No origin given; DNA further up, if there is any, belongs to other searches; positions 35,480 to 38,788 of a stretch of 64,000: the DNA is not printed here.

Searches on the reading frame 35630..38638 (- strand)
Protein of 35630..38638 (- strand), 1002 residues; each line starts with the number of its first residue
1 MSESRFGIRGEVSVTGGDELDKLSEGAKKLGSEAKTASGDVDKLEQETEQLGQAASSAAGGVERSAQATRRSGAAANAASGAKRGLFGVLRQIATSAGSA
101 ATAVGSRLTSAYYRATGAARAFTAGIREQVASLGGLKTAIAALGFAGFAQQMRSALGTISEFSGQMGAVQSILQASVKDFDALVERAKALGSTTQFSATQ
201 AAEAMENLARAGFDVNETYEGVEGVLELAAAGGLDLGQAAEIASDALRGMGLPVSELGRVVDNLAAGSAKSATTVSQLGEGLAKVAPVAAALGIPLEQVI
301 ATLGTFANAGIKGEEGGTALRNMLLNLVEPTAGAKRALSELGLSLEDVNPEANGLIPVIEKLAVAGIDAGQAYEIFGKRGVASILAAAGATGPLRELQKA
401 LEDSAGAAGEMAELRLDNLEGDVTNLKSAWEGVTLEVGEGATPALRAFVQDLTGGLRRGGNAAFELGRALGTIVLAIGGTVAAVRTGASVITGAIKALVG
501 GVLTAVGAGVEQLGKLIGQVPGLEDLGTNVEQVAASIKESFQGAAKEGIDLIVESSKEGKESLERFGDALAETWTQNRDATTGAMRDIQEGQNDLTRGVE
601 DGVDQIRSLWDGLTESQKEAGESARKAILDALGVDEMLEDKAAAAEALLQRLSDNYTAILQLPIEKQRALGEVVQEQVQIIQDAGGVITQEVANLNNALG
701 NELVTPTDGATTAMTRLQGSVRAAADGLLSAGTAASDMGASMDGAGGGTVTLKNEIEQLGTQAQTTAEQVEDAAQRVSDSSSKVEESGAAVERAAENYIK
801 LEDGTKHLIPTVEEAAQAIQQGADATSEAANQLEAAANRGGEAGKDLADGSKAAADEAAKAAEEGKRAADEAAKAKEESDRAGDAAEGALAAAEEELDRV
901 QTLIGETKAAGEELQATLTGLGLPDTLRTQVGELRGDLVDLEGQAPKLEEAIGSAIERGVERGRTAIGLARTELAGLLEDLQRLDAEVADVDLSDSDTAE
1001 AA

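Call 46: search_protein_families(library=phrogs, proteins=[window:35630-38638:-], max_evalue=0.001)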
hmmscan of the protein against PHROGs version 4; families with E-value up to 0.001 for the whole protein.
window:35630-38638:- (1002 aa): 24 families
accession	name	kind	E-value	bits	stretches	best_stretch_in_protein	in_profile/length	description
phrog_1533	-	tail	1.1e-86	292.7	1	25-876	129-807/1688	tail length tape measure protein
phrog_1272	-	tail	1.3e-70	239.5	1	20-627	121-793/1606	tail length tape measure protein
phrog_4704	-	tail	2.1e-67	229.2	1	20-514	82-584/625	tail length tape measure protein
phrog_19074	-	unknown function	5.8e-67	227.6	1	110-454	108-457/1384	-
phrog_991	-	tail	9.4e-67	226.7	1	26-630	175-794/1966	tail length tape measure protein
phrog_28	-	tail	5e-61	208.5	1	20-507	119-633/1228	tail length tape measure protein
phrog_38390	-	tail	6e-57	194.4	1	141-463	42-365/1029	tail length tape measure protein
phrog_9696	-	tail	7.3e-55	187.3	1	101-875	28-705/1415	tail length tape measure protein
phrog_5218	-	unknown function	1.9e-53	183.1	1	24-697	120-809/1599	-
phrog_28420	-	tail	5.3e-44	151.6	1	118-458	23-351/906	tail length tape measure protein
phrog_16692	-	unknown function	1.9e-40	140.2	1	25-453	37-496/1107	-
phrog_167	-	tail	2.8e-40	139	1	20-554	161-670/1555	tail length tape measure protein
phrog_1293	-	tail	1.8e-36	126.5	1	33-453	82-497/1424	tail length tape measure protein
phrog_26705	-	unknown function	1e-31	110.8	1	144-445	291-585/1302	-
phrog_5493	-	tail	3.5e-29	102.8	1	109-349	24-260/1102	tail length tape measure protein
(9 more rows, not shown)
